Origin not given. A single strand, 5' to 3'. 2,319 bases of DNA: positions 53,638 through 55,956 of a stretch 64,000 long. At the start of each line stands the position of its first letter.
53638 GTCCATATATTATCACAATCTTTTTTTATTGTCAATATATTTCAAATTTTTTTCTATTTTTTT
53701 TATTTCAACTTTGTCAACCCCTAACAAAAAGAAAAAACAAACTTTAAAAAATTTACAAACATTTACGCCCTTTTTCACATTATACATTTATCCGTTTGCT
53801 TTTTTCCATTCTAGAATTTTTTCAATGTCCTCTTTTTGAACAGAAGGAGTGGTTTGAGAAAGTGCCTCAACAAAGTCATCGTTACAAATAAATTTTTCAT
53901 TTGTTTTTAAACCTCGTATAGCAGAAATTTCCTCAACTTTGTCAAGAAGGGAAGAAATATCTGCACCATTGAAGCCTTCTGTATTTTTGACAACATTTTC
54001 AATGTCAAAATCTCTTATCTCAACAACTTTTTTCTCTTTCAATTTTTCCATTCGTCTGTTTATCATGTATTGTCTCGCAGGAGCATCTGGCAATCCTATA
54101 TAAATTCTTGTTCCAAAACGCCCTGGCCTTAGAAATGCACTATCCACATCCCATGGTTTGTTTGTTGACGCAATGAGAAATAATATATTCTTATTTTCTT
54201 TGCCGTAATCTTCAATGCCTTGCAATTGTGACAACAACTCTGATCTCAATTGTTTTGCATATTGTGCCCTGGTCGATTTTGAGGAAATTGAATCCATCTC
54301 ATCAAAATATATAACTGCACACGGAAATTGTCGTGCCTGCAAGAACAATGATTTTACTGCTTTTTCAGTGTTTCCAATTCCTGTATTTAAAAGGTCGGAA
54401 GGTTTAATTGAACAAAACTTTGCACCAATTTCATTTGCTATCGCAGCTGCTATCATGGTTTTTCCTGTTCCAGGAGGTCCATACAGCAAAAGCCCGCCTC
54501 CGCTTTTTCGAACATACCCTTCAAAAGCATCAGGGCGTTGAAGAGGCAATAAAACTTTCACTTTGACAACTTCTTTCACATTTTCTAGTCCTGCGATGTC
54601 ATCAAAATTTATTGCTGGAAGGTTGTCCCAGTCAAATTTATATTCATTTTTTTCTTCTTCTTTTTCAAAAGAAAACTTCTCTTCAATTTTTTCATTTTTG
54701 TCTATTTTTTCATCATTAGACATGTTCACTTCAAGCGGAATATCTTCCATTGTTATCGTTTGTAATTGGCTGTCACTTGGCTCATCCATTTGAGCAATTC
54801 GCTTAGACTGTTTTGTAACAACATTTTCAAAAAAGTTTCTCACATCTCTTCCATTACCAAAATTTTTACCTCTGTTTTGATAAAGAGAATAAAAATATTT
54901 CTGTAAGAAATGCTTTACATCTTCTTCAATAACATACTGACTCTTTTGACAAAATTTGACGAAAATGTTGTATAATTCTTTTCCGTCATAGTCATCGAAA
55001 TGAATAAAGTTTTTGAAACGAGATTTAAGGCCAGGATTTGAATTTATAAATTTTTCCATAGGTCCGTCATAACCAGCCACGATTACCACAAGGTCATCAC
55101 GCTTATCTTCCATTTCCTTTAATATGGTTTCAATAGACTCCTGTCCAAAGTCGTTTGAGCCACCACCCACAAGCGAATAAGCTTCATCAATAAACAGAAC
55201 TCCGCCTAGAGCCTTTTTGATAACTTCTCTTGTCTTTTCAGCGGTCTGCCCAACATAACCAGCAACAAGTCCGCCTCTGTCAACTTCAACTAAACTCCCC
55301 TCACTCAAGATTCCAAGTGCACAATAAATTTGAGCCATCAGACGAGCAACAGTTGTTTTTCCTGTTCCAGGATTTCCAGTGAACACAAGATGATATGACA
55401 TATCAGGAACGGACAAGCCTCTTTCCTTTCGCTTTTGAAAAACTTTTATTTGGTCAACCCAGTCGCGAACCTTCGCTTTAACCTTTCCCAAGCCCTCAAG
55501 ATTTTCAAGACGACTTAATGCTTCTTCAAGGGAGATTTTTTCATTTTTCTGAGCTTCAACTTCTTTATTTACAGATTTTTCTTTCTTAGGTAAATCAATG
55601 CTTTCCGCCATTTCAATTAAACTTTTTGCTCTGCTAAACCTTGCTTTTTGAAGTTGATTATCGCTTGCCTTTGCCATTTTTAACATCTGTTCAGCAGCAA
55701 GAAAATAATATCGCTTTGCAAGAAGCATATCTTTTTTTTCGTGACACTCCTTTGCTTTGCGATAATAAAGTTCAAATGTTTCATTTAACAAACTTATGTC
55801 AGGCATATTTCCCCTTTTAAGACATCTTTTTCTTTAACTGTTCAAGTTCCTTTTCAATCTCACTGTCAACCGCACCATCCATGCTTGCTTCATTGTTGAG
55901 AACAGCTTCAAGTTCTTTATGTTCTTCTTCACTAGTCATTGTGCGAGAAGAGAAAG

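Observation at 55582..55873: Matching MIT domain and MIM1-like tail on adjacent gene products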

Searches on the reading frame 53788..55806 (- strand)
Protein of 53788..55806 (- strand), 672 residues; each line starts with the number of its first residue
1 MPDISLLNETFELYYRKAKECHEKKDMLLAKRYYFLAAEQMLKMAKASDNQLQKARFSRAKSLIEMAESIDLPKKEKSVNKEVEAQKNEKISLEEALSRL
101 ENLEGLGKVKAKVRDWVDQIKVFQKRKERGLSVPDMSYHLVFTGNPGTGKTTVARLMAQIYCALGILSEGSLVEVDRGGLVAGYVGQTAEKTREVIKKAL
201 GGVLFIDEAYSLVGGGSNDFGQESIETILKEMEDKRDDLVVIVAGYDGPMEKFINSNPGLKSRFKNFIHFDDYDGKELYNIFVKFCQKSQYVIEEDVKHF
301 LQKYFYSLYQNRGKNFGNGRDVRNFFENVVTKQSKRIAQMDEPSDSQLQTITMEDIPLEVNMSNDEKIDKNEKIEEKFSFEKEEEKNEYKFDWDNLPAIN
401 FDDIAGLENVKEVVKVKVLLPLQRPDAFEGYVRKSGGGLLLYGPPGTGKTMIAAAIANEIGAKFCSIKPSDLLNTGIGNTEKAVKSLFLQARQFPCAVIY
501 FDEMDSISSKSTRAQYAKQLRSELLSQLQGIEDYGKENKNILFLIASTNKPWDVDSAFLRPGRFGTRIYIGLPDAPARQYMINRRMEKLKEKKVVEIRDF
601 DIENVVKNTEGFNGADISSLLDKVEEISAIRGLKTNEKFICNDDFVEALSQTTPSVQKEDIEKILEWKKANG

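Call 3: search_protein_families(library=pfam, proteins=[window:53788-55806:-], max_evalue=0.1)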
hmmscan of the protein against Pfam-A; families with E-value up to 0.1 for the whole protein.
window:53788-55806:- (672 aa): 47 families (the best 25 are shown)
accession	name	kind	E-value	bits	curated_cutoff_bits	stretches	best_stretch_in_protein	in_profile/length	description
PF00004.35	AAA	-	7.4e-53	178.9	21.2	2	439-572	1-131/131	ATPase family associated with various cellular activities (AAA)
PF17866.7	AAA_lid_6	-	3.5e-17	62.7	24.3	1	295-356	1-60/60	AAA lid domain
PF13401.12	AAA_22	-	1.4e-10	42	27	2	435-526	4-64/130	AAA domain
PF05496.18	RuvB_N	-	4.2e-10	40.1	27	2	401-465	6-62/159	Holliday junction DNA helicase RuvB P-loop domain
PF07728.20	AAA_5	-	6.5e-09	36.4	22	2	439-465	2-29/139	AAA domain (dynein-related subfamily)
PF13191.12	AAA_16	-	9.9e-09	36.3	32.6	1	426-469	14-60/167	AAA ATPase domain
PF20720.3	nSTAND3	-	9.9e-09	35.5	27.2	2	439-539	20-105/155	Novel STAND NTPase 3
PF01078.27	Mg_chelatase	-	1e-08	35.3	20.3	2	439-457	25-43/207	Magnesium chelatase, subunit ChlI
PF06068.19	TIP49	-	3.5e-08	33.5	23.8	1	435-485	49-101/347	TIP49 P-loop domain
PF24883.2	NPHP3_N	-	6.2e-07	30.2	24.8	1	437-463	23-49/164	Nephrocystin 3, N-terminal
PF00910.28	RNA_helicase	-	9.8e-07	29.7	21.5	1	440-472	2-34/105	RNA helicase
PF01695.23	IstB_IS21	-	1.2e-06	28.7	24.1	2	78-166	36-121/238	IstB-like ATP binding protein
PF13207.12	AAA_17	-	1.5e-06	28.9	27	1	143-195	1-56/136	AAA domain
PF13521.12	AAA_28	-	3.4e-06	27.8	27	1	141-160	3-22/164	AAA domain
PF17862.7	AAA_lid_3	-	5.3e-06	26.3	27.2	1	599-623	1-25/45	AAA+ lid domain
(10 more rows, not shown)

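Call 6: search_solved_structures(query=window:53788-55806:-, max_evalue=0.001, show_alignments=0)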
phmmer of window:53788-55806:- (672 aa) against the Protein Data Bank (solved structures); distinct sequences matched with E-value up to 0.001: 324 (the best 60 are shown).
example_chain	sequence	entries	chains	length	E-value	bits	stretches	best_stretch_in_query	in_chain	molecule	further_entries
5vc7_A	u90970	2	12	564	1e-80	275.5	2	393-661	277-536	VCP-like ATPase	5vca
5g4g_A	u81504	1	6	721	1.1e-80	275.3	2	394-661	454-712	VCP-LIKE ATPASE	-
5g4f_A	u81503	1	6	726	1.1e-80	275.3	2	394-661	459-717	VCP-LIKE ATPASE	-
5c18_A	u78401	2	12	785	1.2e-80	275.3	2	396-663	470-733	Transitional endoplasmic reticulum ATPase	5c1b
9m4n_A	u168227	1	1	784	3.8e-79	270.2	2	395-626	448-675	Cell division control protein 48 homolog A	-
9m3v_A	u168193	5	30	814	4.4e-79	270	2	395-626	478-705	Cell division control protein 48 homolog A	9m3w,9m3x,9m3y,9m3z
7rlj_A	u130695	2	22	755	6.1e-79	269.6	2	396-627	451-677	Transitional endoplasmic reticulum ATPase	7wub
7rlh_A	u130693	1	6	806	6.4e-79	269.5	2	396-627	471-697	Transitional endoplasmic reticulum ATPase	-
8yka_A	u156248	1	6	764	6.4e-79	269.5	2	396-627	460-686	Transitional endoplasmic reticulum ATPase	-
7rlg_A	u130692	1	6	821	6.8e-79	269.4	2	396-627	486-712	Transitional endoplasmic reticulum ATPase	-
7mdm_B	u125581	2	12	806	6.9e-79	269.4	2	396-628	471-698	Transitional endoplasmic reticulum ATPase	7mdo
7rlf_A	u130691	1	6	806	7.1e-79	269.4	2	395-627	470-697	Transitional endoplasmic reticulum ATPase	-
7y4w_A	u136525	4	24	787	7.3e-79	269.3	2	396-627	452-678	Transitional endoplasmic reticulum ATPase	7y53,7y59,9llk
7rld_A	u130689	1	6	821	7.6e-79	269.3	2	395-627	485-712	Transitional endoplasmic reticulum ATPase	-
7rl9_A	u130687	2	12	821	7.8e-79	269.2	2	396-627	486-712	Transitional endoplasmic reticulum ATPase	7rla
3syk_A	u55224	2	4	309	3.3e-55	191.2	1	93-357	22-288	Protein CbbX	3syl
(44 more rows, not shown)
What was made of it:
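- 54739..55509 (-): D1 AAA+ domain (about residues 100-356), SpoVK/EccA/CbbX type; Walker A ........, Walker B LFIDEAY, pore loop GYVGQT. CbbX 3syl at E 3e-55 (call 6).
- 53932..54609 (-): D2 classical AAA domain (about residues 400-625); Walker A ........, Walker B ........; pore loop 1 is non-aromatic (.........). Best PDB matches are VAT and p97 D2 (call 6).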

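Call 13: find_homologous_proteins(query=window:53791-55806:-, max_evalue=1e-30)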
Query window:53791-55806:- (672 aa): 8000 proteins with E <= 1e-30 among 8000 candidates; the best 120 are listed.
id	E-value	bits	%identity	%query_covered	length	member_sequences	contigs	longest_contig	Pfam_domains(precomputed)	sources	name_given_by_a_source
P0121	0.0e+0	1494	100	100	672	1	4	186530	PF06068.20,PF13245.13,PF00004.36,PF13401.13,PF05496.19,PF17862.8,PF07728.21,PF13191.13,PF01695.24,PF24883.3,PF17866.9,PF13521.13,PF13207.13,PF00910.29,PF01078.28,PF20720.4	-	-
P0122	0.0e+0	1071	71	100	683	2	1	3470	PF06068.20,PF19263.6,PF13245.13,PF00004.36,PF13401.13,PF13238.13,PF05496.19,PF17862.8,PF07728.21,PF13191.13,PF01695.24,PF00158.33,PF24883.3,PF07726.18,PF17866.9,PF13521.13,PF13207.13,PF00910.29,PF01078.28,PF20720.4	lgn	-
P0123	0.0e+0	1068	71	100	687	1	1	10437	PF06068.20,PF19263.6,PF13604.13,PF13245.13,PF00004.36,PF13401.13,PF05496.19,PF07728.21,PF13191.13,PF01695.24,PF00158.33,PF24883.3,PF17866.9,PF13521.13,PF13207.13,PF00910.29,PF01078.28,PF13481.13,PF20720.4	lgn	-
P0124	0.0e+0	1065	67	100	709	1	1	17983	PF09336.17,PF06068.20,PF19263.6,PF13245.13,PF00004.36,PF13401.13,PF05496.19,PF07728.21,PF13191.13,PF24883.3,PF17866.9,PF13521.13,PF13207.13,PF00910.29,PF01078.28,PF20720.4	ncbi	-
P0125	0.0e+0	1054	69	100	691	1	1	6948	PF09336.17,PF06068.20,PF19263.6,PF00004.36,PF13401.13,PF05496.19,PF07728.21,PF13191.13,PF01695.24,PF00158.33,PF24883.3,PF17866.9,PF13521.13,PF00910.29,PF01078.28,PF13481.13,PF20720.4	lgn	-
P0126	0.0e+0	1053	69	100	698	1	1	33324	PF06068.20,PF19263.6,PF13245.13,PF00004.36,PF13401.13,PF05496.19,PF07728.21,PF13191.13,PF01695.24,PF00158.33,PF24883.3,PF07726.18,PF17866.9,PF13521.13,PF13207.13,PF00910.29,PF01078.28,PF20720.4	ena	-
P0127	0.0e+0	1050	70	100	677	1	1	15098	PF06068.20,PF13245.13,PF00004.36,PF13401.13,PF05496.19,PF17862.8,PF07728.21,PF13191.13,PF00158.33,PF24883.3,PF17866.9,PF13521.13,PF13207.13,PF00910.29,PF01078.28,PF20720.4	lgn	-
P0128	0.0e+0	1049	69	100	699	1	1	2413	PF06068.20,PF19263.6,PF13604.13,PF00004.36,PF13401.13,PF05496.19,PF07728.21,PF13191.13,PF01695.24,PF00158.33,PF24883.3,PF07726.18,PF17866.9,PF13521.13,PF13207.13,PF00910.29,PF01078.28,PF20720.4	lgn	-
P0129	0.0e+0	1047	68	100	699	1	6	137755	PF06068.20,PF19263.6,PF13245.13,PF00004.36,PF13401.13,PF13238.13,PF05496.19,PF07728.21,PF13191.13,PF00158.33,PF24883.3,PF17866.9,PF13521.13,PF13207.13,PF00910.29,PF01078.28,PF13481.13,PF20720.4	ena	-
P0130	0.0e+0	1047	69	100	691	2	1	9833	PF06068.20,PF13245.13,PF00004.36,PF13401.13,PF05496.19,PF07728.21,PF13191.13,PF24883.3,PF07726.18,PF17866.9,PF13521.13,PF13207.13,PF00910.29,PF01078.28,PF20720.4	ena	-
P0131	0.0e+0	1045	69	100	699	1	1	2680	PF06068.20,PF19263.6,PF13604.13,PF00004.36,PF13401.13,PF05496.19,PF07728.21,PF13191.13,PF01695.24,PF00158.33,PF24883.3,PF07726.18,PF17866.9,PF13521.13,PF13207.13,PF00910.29,PF01078.28,PF20720.4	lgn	-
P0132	0.0e+0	1043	68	100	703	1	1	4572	PF06068.20,PF19263.6,PF00004.36,PF13401.13,PF05496.19,PF17862.8,PF07728.21,PF13191.13,PF01695.24,PF24883.3,PF17866.9,PF13521.13,PF00910.29,PF01078.28,PF20720.4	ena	-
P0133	0.0e+0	1043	69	100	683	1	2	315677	PF06068.20,PF19263.6,PF00004.36,PF13401.13,PF05496.19,PF07728.21,PF13191.13,PF24883.3,PF07726.18,PF17866.9,PF13521.13,PF00910.29,PF01078.28,PF20720.4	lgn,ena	-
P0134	0.0e+0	1042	68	100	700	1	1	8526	PF09336.17,PF06068.20,PF13245.13,PF00004.36,PF13401.13,PF05496.19,PF07728.21,PF13191.13,PF01695.24,PF00158.33,PF24883.3,PF17866.9,PF13521.13,PF00910.29,PF01078.28,PF20720.4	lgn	-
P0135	0.0e+0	1042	69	100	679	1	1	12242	PF06068.20,PF19263.6,PF17866.9,PF00910.29,PF00004.36,PF13401.13,PF05496.19,PF07728.21,PF01078.28,PF20720.4,PF13191.13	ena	-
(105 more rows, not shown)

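Call 38: search_protein_families(library=padloc, proteins=[window:53788-55806:-], max_evalue=0.01)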
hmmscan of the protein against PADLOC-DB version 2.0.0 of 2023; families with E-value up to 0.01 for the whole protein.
window:53788-55806:- (672 aa): 13 families
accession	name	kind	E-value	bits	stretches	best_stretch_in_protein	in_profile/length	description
PDLC02196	IetA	-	1.3e-40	138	2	421-667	107-343/374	-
PDLC02195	IetA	-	1.3e-29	101.7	2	439-646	140-334/395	-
PDLC04232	IetA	-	8.9e-29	98.9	2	368-653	49-321/330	-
PDLC00915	TRIP13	-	2.2e-22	77.9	2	402-620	29-261/302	TRIP13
PDLC04231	IetA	-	2.3e-15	55.1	1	437-531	118-214/262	-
PDLC04140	mad8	-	4.3e-11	40.9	2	136-243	26-111/314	mads_8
PDLC03838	DolB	-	5.4e-11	40.4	2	260-333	292-366/375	-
PDLC00914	TRIP13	-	2.4e-10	38.3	2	440-610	75-249/302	TRIP13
PDLC02911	VakA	-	0.00039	19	0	137-159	2-24/163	-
PDLC05079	PDC-S73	-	0.00056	16.8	1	24-164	79-218/752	-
PDLC00104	GajB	-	0.002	14.9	0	135-167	13-44/574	UrvD helicase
PDLC01995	RtcR_PspF2--CARF_AAA_HTH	-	0.0029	14.8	0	73-158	125-211/481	-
PDLC00141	GajB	-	0.0035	13.7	0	132-162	10-40/572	UrvD helicase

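Call 96: search_protein_families(library=ncbifam, proteins=[window:53788-55806:-], max_evalue=0.001)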
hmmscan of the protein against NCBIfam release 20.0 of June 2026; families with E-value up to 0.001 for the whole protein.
window:53788-55806:- (672 aa): 46 families (the best 25 are shown)
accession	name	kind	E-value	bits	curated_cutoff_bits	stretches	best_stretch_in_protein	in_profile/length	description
TIGR02881.1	spore_V_K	equivalog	3.3e-88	295.1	422.95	1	99-356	4-261/261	stage V sporulation protein K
TIGR03922.1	T7SS_EccA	equivalog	1.2e-79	268.4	466.65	2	76-357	249-549/557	type VII secretion AAA-ATPase EccA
TIGR02880.1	cbbX_cfxQ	equivalog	6e-72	242.3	459.25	1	87-356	7-278/284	CbbX protein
NF041006.2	cell_div_CdvC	equivalog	1.2e-57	195.6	650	1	371-669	71-366/370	cell division protein CdvC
TIGR01243.1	CDC48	subfamily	8.5e-57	192.9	802.65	2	395-666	446-724/733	CDC48 family AAA ATPase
NF003069.1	PRK03992.1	subfamily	2e-54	185.2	500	2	379-652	108-372/379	proteasome-activating nucleotidase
TIGR01242.2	TIGR01242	subfamily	1.8e-50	172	500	1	384-653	96-356/362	proteasome-activating nucleotidase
TIGR01241.2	FtsH_fam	equivalog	6.6e-48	163.9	600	1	373-658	137-408/598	ATP-dependent zinc metalloprotease FtsH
NF047747.1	PrtsmActNtasePan2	equivalog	4.4e-45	154.6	700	1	361-649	110-389/397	proteasome-activating nucleotidase Pan2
NF047748.1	PrtsmActNtasePan1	equivalog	1.8e-44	152.4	750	1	361-653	107-390/405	proteasome-activating nucleotidase Pan1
TIGR03689.1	pup_AAA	equivalog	5.2e-37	127.7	504.75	1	380-587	160-379/512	proteasome ATPase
NF008004.0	PRK10733.1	equivalog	4.5e-36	124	1008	1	400-633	150-376/644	ATP-dependent zinc metalloprotease FtsH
NF042959.1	IteA_antiphage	equivalog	3.8e-35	121.7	510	2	438-663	127-342/367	anti-phage ATPase IteA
NF003229.0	PRK04195.1-5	equivalog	4.9e-12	45.3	280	1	434-511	42-119/413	replication factor C large subunit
NF000868.0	PRK00080.1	equivalog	1.6e-11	43.7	282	1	393-466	16-81/330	Holliday junction branch migration DNA helicase RuvB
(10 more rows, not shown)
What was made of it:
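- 54739..55509 (-): SpoVK 295 bits, EccA 268 bits, CbbX 242 bits (call 96).
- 53932..54609 (-): NCBIfam CdvC 195.6 bits (cut-off 650), CDC48 192.9 bits (call 96).
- On Vps4 / CdvC ATPase: The window enzyme has two AAA cassettes, D1 of SpoVK/CbbX type (calls 3, 6, 96).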

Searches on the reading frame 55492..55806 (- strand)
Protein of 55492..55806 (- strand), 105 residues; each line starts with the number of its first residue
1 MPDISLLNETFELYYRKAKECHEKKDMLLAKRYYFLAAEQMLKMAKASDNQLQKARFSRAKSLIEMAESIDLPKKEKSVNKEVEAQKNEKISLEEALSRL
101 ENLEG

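Call 5: search_protein_families(library=pfam, proteins=[window:55492-55806:-], max_evalue=10)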
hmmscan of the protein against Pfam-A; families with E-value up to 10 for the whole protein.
seq(105 aa): 1 family
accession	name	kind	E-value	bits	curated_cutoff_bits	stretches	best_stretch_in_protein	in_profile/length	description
PF22746.1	SHOCT-like_DUF2089-C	-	0.0033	17.4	27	1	87-105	11-29/32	SHOCT-like domain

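Call 25: search_solved_structures(query=A3, max_evalue=10, show_alignments=3)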
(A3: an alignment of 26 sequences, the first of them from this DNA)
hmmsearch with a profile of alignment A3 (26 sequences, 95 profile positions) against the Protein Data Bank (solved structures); distinct sequences matched with E-value up to 10: 5.
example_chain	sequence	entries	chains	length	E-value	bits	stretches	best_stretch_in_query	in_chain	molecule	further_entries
3rf1_A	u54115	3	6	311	0.11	15.8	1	2-39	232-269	Glycyl-tRNA synthetase alpha subunit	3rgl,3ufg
1t72_A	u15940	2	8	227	0.22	14.9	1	38-72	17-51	Phosphate transport system protein phoU homolog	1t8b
2jpu_A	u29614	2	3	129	0.36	14.2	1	10-44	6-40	Orf c02003 protein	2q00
8ket_C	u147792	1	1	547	5.3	10.5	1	10-39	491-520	Protein sel-1 homolog 1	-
9uav_C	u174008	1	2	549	6.1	10.3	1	10-39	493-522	Protein sel-1 homolog 1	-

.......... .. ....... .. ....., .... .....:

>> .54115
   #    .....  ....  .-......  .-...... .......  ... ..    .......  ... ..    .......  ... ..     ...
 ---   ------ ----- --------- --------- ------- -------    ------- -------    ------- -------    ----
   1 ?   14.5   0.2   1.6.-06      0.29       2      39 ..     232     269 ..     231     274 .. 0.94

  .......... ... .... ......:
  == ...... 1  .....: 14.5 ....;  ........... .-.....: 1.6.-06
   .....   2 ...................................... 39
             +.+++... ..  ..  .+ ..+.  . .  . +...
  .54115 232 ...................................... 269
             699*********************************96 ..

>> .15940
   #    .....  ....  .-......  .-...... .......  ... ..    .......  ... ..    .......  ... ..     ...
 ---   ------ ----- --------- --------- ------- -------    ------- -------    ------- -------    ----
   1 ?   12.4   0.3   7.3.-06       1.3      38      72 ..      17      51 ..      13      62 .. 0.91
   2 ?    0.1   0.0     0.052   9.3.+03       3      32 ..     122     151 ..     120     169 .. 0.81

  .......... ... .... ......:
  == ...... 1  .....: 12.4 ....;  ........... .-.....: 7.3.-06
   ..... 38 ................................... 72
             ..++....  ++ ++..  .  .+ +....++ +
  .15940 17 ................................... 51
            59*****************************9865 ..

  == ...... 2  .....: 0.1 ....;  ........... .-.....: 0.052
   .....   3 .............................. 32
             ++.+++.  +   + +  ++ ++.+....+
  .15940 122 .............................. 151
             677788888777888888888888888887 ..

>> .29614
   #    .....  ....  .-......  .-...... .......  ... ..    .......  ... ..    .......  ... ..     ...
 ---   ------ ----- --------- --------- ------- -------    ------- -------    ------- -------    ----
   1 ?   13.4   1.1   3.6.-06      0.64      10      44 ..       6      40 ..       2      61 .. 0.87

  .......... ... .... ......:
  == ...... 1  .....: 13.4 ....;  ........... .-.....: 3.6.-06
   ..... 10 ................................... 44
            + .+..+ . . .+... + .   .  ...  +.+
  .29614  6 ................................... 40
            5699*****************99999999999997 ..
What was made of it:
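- Tried and rejected: Pfam on the window protein (call 5) and profile A3 (call 25) gave no MIT hit.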

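Call 28: predict_structure(alignment_id=A3)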
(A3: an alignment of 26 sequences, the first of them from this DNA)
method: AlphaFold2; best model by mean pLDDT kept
length: 95 residues; sequences in the alignment: 26
mean_pLDDT: 84.2   pTM: 0.68
mean pLDDT of the five models: 84.2, 83.1, 82.6, 82.4, 81.8
residues with pLDDT >= 90: 66; 70-90: 4; 50-70: 16; < 50: 9
segments of 3 or more residues with pLDDT < 50: 76-79
pLDDT, mean of each block of 10 residues (from residue 1): 87 98 95 98 94 96 96 58 53 51
secondary structure, 60 per line:
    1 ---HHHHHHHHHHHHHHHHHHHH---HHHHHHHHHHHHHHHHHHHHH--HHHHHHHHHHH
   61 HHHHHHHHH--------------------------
elements in order: H4-23 H27-47 H50-69
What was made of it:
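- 55597..55806 (-): MIT-like three-helix bundle, ATPase residues 1-70. AF2 gives helices 4-23, 27-47 and 50-69, with pLDDT of at least 94 over residues 11-70 (call 28).
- On MIT domain (Pfam PF04212): AF2 gives helices 4-23, 27-47 and 50-69 with pLDDT of at least 94 (call 28).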

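Call 33: fold_search(model_id=the predicted structure, library=pdb)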
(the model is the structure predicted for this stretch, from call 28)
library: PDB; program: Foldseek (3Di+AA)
matches with E <= 10: 404; with E <= 0.001: 0
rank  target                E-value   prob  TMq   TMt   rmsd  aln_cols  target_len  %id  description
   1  2w2u_A                7.5e-02  1.00  0.58  0.71   3.2        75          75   17  STRUCTURAL INSIGHT INTO THE INTERACTION BETWEEN ARCHAEAL ESCRT-III AND AAA-ATPASE (released 2009-07-14)
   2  9mni_A                1.2e-01  1.00  0.45  0.59   3.2        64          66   23  CGRP Receptor in complex with dC2_050 (released 2025-10-22)
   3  2w2u_B                1.5e-01  1.00  0.56  0.70   2.9        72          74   17  STRUCTURAL INSIGHT INTO THE INTERACTION BETWEEN ARCHAEAL ESCRT-III AND AAA-ATPASE (released 2009-07-14)
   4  4u7i_A                1.7e-01  0.97  0.45  0.46   4.3        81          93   15  Structure of the complex of Spartin MIT and IST1 MIM (released 2015-02-11)
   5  1yxr_MODEL_1_A        2.2e-01  1.00  0.62  0.76   1.3        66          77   21  NMR Structure of VPS4A MIT Domain (released 2005-09-06)
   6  2v6y_A                2.5e-01  1.00  0.58  0.71   3.2        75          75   17  Structure of the MIT domain from a S. solfataricus Vps4-like ATPase (released 2007-10-16)
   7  8xyv_B                2.7e-01  0.82  0.35  0.34   7.0        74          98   19  De novo designed protein 0705-5 (released 2024-10-02)
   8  4a5x_A                3.3e-01  1.00  0.62  0.80   1.3        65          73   14  Structures of MITD1 (released 2012-11-14)
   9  2v6x_A                3.3e-01  0.96  0.45  0.51   4.2        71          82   22  Stractural insight into the interaction between ESCRT-III and Vps4 (released 2007-10-16)
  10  4a5x_B                3.4e-01  1.00  0.62  0.79   1.3        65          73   14  Structures of MITD1 (released 2012-11-14)
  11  2k3w_MODEL_1_A        3.4e-01  1.00  0.59  0.74   1.7        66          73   23  NMR structure of VPS4A-MIT-CHMP6 (released 2008-10-28)
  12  6gzc_D                4.3e-01  0.99  0.54  0.66   2.6        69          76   17  heterotetrameric katanin p60:p80 complex (released 2019-08-07)
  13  5ow5_B                4.3e-01  0.72  0.39  0.47   5.9        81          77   18  p60p80-CAMSAP complex (released 2018-07-11)
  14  6gzc_B                4.6e-01  0.98  0.54  0.65   2.6        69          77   17  heterotetrameric katanin p60:p80 complex (released 2019-08-07)
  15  3fnb_B                5.4e-01  1.00  0.65  0.18   1.6        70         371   16  Crystal structure of acylaminoacyl peptidase SMU_737 from Streptococcus mutans UA159 (released 2009-01-06)
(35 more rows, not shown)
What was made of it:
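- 55597..55806 (-): Foldseek against the PDB is dominated by MIT domains (2w2u, 1yxr at rmsd 1.3 A over 66 columns, 4a5x, 2v6y, katanin, spartin, calpain-7), but E values are 0.07-1 (call 33).
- MIT domains dominate the Foldseek list (call 33).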
